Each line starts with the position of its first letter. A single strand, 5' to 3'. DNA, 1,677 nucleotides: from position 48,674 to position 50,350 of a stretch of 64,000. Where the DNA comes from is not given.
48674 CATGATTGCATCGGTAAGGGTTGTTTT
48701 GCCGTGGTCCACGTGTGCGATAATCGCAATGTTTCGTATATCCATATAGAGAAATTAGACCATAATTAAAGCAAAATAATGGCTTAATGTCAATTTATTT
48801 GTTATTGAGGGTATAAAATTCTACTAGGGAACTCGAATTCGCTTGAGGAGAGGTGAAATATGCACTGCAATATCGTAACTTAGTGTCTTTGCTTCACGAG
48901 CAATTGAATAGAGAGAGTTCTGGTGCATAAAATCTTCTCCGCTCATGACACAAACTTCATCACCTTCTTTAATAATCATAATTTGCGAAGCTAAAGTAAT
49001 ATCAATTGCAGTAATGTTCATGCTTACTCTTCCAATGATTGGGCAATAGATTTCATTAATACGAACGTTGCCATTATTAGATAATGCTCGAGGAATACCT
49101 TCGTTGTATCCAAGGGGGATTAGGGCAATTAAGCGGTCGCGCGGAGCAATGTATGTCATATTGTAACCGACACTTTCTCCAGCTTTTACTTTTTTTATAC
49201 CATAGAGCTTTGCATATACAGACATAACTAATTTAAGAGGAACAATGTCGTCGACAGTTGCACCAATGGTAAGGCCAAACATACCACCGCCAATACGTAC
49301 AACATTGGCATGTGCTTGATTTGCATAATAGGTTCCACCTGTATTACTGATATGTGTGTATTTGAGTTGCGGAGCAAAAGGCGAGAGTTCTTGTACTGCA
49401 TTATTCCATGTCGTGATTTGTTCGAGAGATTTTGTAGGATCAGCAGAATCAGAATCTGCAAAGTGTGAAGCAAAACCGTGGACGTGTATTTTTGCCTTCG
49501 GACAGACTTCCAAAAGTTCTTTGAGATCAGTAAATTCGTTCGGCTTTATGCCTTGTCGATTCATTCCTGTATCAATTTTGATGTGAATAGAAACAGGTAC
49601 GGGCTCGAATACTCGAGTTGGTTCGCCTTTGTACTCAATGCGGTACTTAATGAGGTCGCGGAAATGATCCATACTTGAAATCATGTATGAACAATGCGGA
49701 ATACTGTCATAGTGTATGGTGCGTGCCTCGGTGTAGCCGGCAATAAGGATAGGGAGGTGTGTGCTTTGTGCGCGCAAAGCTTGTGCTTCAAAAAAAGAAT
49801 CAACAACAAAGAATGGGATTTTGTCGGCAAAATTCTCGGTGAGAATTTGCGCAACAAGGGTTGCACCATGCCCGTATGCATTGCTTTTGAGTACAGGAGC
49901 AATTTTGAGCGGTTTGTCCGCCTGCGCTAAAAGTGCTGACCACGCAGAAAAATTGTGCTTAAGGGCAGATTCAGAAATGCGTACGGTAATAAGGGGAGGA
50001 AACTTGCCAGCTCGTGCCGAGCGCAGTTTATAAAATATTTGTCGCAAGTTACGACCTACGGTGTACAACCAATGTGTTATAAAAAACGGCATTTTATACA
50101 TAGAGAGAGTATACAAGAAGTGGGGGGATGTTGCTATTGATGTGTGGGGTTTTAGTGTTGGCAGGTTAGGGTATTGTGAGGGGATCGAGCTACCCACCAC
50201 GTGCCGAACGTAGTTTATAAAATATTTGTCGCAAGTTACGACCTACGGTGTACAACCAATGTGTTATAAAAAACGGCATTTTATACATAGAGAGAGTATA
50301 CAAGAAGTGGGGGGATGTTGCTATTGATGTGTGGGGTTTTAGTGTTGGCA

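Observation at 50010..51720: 187-bp tandem duplication of the alr 5' end bracketing a GC-rich two-gene insertion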

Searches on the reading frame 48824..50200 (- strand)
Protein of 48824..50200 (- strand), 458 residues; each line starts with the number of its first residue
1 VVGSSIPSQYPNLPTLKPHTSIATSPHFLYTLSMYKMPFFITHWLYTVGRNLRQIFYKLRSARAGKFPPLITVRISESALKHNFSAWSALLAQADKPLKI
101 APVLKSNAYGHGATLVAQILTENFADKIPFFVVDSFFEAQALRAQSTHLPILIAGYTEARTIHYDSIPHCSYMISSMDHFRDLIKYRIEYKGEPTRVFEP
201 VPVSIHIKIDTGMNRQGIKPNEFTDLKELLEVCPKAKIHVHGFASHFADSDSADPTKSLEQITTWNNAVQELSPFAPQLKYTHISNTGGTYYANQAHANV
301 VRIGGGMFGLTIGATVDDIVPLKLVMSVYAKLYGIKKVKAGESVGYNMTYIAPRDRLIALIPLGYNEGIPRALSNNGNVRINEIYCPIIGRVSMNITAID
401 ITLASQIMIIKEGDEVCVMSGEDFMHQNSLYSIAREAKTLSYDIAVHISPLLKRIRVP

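Call 7: search_protein_families(library=pfam, proteins=[window:48824-50200:-], max_evalue=0.1)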
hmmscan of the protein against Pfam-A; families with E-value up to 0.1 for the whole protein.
window:48824-50200:- (458 aa): 2 families
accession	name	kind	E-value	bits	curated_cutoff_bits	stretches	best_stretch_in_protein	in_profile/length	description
PF01168.26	Ala_racemase_N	-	2.8e-40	138.8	24.1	1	75-310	1-218/220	Alanine racemase, N-terminal domain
PF00842.27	Ala_racemase_C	-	2.1e-32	111.8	25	1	325-455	1-126/127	Alanine racemase, C-terminal domain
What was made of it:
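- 48824..50101 (-): alr, alanine racemase, 425 aa, start ATG (MYKMPFF...). It is intact. Pfam Ala_racemase_N 2.8e-40 and Ala_racemase_C 2.1e-32 (call 7).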

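Call 16: find_related_loci(query=window:48824-50101:-, collection=genome_contigs, flank=6000)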
Query window:48824-50101:- (425 aa) in genome_contigs; peptide patterns used: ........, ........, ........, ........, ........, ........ (x = any residue, [..] = any of these).
600 stretches matched a pattern (row limit reached: there are more); 597 encode a relative of the query (tblastn E <= 1e-3); the best 80 are kept; 80 distinct loci.
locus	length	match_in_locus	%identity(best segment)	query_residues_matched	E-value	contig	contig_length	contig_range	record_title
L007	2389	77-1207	42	33-424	1e-82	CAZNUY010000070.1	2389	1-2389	MAG TPA_asm: uncultured Candidatus Saccharibacteria bacterium isolate SRP133034_co1_83 genome assembly, contig: NODE_374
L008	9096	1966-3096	41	33-424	9e-80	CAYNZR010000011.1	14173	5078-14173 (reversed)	MAG TPA_asm: uncultured Candidatus Saccharibacteria bacterium isolate SRP278252_co1_103 genome assembly, contig: NODE_75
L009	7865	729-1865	38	15-421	9e-78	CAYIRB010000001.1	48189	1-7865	MAG TPA_asm: uncultured Candidatus Peribacteria bacterium isolate ERP119705_co25_662 genome assembly, contig: NODE_240_l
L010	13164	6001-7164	38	7-422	7e-75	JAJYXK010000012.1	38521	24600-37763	MAG: bacterium isolate FK3.bin40 NODE_1968_length_38521_cov_3.431786, whole genome shotgun sequence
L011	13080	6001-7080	36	36-422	6e-63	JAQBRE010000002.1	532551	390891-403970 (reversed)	MAG: Parcubacteria group bacterium isolate RYN_391 scaffold_1968775, whole genome shotgun sequence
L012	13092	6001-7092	33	33-421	8e-56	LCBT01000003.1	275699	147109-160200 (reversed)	MAG: Candidatus Daviesbacteria bacterium GW2011_GWA1_41_61 UU73_C0003, whole genome shotgun sequence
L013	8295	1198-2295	30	38-422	8e-48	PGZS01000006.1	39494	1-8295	MAG: Firmicutes bacterium HGW-Firmicutes-3 bjp_ig2102_scaffold_717, whole genome shotgun sequence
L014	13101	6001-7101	32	41-421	6e-47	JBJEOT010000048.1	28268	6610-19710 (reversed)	MAG: Ruminococcus sp. isolate PUUB52_bin.008 NODE_393_length_28268_cov_7.718924, whole genome shotgun sequence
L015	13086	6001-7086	30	37-421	9e-46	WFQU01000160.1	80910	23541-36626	MAG: Anaerolineae bacterium isolate S014_14_esom k151_63883, whole genome shotgun sequence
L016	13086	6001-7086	31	40-422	1e-44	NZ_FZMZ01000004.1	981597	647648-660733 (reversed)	Virgibacillus ndiopensis strain Marseille-P3835, whole genome shotgun sequence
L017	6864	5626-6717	31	41-422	7e-45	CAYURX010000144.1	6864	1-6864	MAG TPA_asm: uncultured Coprococcus sp. isolate SRP222994_co1_355 genome assembly, contig: NODE_22419_length_6864_cov_4.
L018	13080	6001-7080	32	37-422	1e-51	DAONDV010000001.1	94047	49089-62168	MAG TPA_asm: Candidatus Paceibacterota bacterium isolate AMR_MDS_3886 NODE_140_length_94047_cov_32.785790, whole genome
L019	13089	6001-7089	30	38-421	2e-44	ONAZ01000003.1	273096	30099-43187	uncultured Lachnospiraceae bacterium isolate RUG145 genome assembly, contig: scaffold_38, whole genome shotgun sequence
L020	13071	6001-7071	31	41-421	2e-44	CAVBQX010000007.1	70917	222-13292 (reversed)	Segatella copri isolate H07663-L1_cleanbin_000002 genome assembly, contig: Spades_H07663-L1_contig_172, whole genome sho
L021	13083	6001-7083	30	40-421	4e-44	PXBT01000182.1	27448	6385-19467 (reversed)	MAG: Caldiserica bacterium isolate T3Sed10_260 T3-Sed10-C2587, whole genome shotgun sequence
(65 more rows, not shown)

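Call 17: find_related_loci(query=window:48824-50101:-, collection=metagenome_contigs, flank=5000)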
Query window:48824-50101:- (425 aa) in metagenome_contigs; peptide patterns used: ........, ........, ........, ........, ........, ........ (x = any residue, [..] = any of these).
600 stretches matched a pattern (row limit reached: there are more); 587 encode a relative of the query (tblastn E <= 1e-3); the best 80 are kept; 80 distinct loci.
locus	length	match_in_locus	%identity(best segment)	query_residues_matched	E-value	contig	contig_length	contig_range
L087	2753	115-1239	40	26-424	3e-76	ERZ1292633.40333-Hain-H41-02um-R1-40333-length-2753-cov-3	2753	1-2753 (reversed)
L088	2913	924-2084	36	8-421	2e-72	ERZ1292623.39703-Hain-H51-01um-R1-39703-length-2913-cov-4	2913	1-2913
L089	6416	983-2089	32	34-422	3e-52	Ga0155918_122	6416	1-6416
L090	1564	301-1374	32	37-424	1e-51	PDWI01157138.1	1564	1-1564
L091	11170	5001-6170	32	40-424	2e-48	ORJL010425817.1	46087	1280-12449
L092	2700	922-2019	33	40-424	1e-47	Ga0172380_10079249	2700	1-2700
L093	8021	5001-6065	31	38-422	2e-47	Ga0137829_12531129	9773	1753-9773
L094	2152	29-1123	33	40-422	3e-46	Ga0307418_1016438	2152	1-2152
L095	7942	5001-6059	32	47-422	1e-45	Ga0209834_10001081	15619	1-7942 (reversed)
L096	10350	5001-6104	32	40-424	4e-45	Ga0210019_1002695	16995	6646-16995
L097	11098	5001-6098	32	41-422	8e-46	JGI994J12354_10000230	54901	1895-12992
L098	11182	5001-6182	30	7-422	7e-45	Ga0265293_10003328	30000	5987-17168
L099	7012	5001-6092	31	40-421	1e-44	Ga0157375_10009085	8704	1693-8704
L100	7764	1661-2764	28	34-422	1e-44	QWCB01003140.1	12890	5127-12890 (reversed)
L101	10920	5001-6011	31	67-424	2e-44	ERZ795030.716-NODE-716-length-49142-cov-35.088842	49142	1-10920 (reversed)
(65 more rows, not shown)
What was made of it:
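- Tried and rejected: Scans of GTDB genomes and JGI metagenomes with Alr found nothing above 42% identity (calls 16, 17).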

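Call 18: find_homologous_proteins(query=window:48824-50101:-, max_evalue=1e-60)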
Query window:48824-50101:- (425 aa): 741 proteins with E <= 1e-60 among 7535 candidates; the best 120 are listed.
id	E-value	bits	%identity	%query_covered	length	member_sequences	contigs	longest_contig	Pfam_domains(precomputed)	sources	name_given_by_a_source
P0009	9.0e-286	965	100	100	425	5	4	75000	PF00842.28,PF01168.27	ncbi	-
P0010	7.4e-222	755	79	100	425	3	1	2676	PF00842.28,PF01168.27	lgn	-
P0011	9.9e-170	583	67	91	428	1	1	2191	PF00842.28,PF01168.27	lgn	-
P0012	9.7e-130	451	56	92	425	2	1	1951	PF00842.28,PF01168.27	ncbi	-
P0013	1.8e-85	305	43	98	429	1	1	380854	PF00842.28,PF01168.27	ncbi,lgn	-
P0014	1.8e-85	305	42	92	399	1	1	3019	PF00842.28,PF01168.27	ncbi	ncbi:MAG: hypothetical protein RL536_411 [Candidatus Parcubacteria bacterium]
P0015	1.4e-83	299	41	95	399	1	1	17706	PF00842.28,PF01168.27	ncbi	-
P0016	1.6e-81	293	41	92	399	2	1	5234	PF00842.28,PF01168.27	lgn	-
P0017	1.7e-81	292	42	95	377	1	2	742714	PF00842.28,PF01168.27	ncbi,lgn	-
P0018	2.8e-81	292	41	96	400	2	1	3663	PF00842.28,PF01168.27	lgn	-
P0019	8.5e-81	290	40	96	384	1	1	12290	PF00842.28,PF01168.27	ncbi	-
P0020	2.7e-80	288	42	96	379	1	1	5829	PF00842.28,PF01168.27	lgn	-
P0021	3.4e-80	288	41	93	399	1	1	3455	PF00842.28,PF01168.27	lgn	-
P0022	4.5e-80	288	39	95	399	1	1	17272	PF00842.28,PF01168.27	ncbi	-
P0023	5.6e-80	287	42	92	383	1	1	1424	PF00842.28,PF01168.27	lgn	-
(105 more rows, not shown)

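Call 19: find_encoding_contigs(protein=P0010, flank=5000, max_places=4)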
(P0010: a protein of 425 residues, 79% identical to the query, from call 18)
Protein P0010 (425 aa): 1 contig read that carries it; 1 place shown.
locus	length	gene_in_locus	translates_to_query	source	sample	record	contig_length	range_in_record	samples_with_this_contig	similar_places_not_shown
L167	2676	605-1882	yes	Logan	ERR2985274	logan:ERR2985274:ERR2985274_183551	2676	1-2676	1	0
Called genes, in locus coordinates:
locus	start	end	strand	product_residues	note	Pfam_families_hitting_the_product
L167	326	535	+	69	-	-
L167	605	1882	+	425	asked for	PF01168:Ala_racemase_N, PF00842:Ala_racemase_C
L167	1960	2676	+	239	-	?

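Call 20: find_encoding_contigs(protein=P0011, flank=5000, max_places=4)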
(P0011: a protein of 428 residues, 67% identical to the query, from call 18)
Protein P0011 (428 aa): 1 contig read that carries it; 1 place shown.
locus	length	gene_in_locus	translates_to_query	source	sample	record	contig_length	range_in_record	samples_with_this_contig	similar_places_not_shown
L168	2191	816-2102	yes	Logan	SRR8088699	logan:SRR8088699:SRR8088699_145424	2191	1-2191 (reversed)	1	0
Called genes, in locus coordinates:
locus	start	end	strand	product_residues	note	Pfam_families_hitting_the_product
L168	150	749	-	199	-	-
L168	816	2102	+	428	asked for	PF01168:Ala_racemase_N, PF00842:Ala_racemase_C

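Call 21: find_encoding_contigs(protein=P0012, flank=5000, max_places=4)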
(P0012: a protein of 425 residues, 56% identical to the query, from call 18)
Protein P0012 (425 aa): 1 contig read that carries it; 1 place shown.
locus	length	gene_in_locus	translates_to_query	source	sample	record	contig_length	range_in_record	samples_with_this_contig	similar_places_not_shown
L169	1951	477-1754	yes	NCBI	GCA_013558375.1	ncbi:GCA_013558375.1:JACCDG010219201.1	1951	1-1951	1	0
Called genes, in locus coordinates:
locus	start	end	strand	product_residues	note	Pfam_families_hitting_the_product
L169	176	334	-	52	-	PF00471:Ribosomal_L33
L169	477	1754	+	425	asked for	PF01168:Ala_racemase_N, PF00842:Ala_racemase_C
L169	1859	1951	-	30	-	?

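Call 22: find_encoding_contigs(protein=P0013, flank=8000, max_places=3)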
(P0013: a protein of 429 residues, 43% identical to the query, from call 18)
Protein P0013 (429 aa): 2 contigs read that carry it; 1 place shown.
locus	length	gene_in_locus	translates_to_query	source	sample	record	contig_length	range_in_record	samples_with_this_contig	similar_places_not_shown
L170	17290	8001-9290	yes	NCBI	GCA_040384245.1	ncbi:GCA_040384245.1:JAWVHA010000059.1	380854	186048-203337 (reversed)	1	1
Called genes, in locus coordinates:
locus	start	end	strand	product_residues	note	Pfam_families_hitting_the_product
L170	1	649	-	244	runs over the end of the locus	PF10679:DUF2491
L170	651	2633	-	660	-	PF16868:NMT1_3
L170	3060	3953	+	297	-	PF01745:IPT, PF01715:IPPT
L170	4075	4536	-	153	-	-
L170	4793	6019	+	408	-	-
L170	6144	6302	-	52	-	PF00471:Ribosomal_L33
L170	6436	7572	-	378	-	-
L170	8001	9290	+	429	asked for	PF01168:Ala_racemase_N, PF00842:Ala_racemase_C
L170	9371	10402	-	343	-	-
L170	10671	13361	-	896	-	PF02861:Clp_N, PF23569:NBD_SMAX1 (weak), PF00004:AAA, PF17871:AAA_lid_9, PF00004:AAA, PF07724:AAA_2, PF07728:AAA_5, PF10431:ClpB_D2-small, +5 more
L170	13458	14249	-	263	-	PF13365:Trypsin_2 (weak)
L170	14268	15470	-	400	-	PF00266:Aminotran_5, PF00155:Aminotran_1_2 (faint)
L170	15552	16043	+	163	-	PF14584:DUF4446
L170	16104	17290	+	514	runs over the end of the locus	PF00009:GTP_EFTU, PF01926:MMR_HSR1, PF22042:EF-G_D2, PF11987:IF-2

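Call 32: find_encoding_contigs(protein=P0009, flank=3000, max_places=8)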
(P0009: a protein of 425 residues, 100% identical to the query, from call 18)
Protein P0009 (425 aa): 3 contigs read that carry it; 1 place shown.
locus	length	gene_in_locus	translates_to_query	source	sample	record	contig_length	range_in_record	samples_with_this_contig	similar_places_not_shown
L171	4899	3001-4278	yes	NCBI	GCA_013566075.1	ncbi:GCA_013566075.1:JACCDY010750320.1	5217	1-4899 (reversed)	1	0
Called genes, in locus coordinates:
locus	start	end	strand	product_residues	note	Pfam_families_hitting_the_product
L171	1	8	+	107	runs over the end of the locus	?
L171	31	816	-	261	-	PF13529:Peptidase_C39_2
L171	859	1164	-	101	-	-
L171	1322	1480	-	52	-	PF00471:Ribosomal_L33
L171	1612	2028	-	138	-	-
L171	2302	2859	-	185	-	-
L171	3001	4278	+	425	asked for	PF01168:Ala_racemase_N, PF00842:Ala_racemase_C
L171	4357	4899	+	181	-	?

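Call 37: search_protein_families(library=pfam, proteins=[L168:150-749:-, L167:92-460:-, L170:6436-7572:-, L170:4793-6019:+, L170:4075-4536:-], max_evalue=0.1)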
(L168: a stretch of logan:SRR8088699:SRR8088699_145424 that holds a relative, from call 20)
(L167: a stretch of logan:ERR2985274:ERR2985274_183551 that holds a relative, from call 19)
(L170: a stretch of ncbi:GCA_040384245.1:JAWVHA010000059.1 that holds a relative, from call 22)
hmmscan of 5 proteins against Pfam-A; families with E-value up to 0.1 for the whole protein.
L168:150-749:- (199 aa): 0 families

L167:92-460:- (122 aa): 1 family
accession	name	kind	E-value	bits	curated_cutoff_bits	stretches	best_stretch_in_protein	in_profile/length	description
PF14108.11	ABA4-like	-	0.08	13.8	27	1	24-114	5-98/127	ABA DEFICIENT 4-like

L170:6436-7572:- (378 aa): 0 families

L170:4793-6019:+ (408 aa): 1 family
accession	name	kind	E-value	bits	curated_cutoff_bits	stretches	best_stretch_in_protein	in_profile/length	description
PF22913.1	NBAS_11th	-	0.053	13.9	27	0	144-181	62-100/125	NBAS subunit of NRZ tethering complex, C-terminal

L170:4075-4536:- (153 aa): 0 families

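Call 38: search_protein_families(library=phrogs, proteins=[L168:150-749:-, L167:92-460:-, L170:6436-7572:-], max_evalue=0.1)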
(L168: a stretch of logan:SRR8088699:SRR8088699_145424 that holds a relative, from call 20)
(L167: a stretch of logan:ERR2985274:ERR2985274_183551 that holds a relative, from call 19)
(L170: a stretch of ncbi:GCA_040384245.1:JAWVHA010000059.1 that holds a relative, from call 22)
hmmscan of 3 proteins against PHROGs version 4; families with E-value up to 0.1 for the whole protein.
L168:150-749:- (199 aa): 0 families

L167:92-460:- (122 aa): 0 families

L170:6436-7572:- (378 aa): 0 families

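Call 39: search_protein_families(library=padloc, proteins=[L168:150-749:-, L167:92-460:-, L170:6436-7572:-], max_evalue=0.1)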
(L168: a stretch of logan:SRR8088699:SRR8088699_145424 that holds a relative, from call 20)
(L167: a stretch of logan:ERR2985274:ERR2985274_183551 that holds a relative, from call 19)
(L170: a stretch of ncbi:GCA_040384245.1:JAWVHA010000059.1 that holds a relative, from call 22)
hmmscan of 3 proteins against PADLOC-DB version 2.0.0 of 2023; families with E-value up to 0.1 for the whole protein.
L168:150-749:- (199 aa): 0 families

L167:92-460:- (122 aa): 0 families

L170:6436-7572:- (378 aa): 0 families

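Call 60: search_protein_families(library=ncbifam, proteins=[L168:150-749:-, L167:92-460:-], max_evalue=0.1)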
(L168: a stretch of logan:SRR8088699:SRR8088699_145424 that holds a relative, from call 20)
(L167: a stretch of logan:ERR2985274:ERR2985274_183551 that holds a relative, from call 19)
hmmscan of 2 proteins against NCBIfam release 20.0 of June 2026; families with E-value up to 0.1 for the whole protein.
L168:150-749:- (199 aa): 1 family
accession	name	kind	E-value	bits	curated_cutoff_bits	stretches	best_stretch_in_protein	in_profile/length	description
TIGR04309.1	amanitin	subfamily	0.079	13.1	35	0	46-61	17-32/33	amanitin/phalloidin family toxin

L167:92-460:- (122 aa): 1 family
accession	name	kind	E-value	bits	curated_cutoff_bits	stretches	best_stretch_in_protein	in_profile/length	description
NF046082.1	assoc_w_XrtX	equivalog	0.068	12.9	75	0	16-56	65-105/147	XrtX-associated membrane protein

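Call 87: find_encoding_contigs(protein=window:48824-50053:-, flank=3000, max_places=10)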
Protein window:48824-50053:- (409 aa): 2 contigs read that carry it; 2 places shown.
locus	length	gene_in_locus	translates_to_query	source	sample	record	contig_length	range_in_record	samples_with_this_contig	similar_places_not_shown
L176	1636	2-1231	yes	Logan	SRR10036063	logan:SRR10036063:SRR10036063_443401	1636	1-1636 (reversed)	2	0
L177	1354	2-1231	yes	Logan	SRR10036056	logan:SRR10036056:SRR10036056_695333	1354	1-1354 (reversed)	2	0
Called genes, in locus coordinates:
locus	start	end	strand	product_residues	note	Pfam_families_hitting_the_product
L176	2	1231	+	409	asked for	?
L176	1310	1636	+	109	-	?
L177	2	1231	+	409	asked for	?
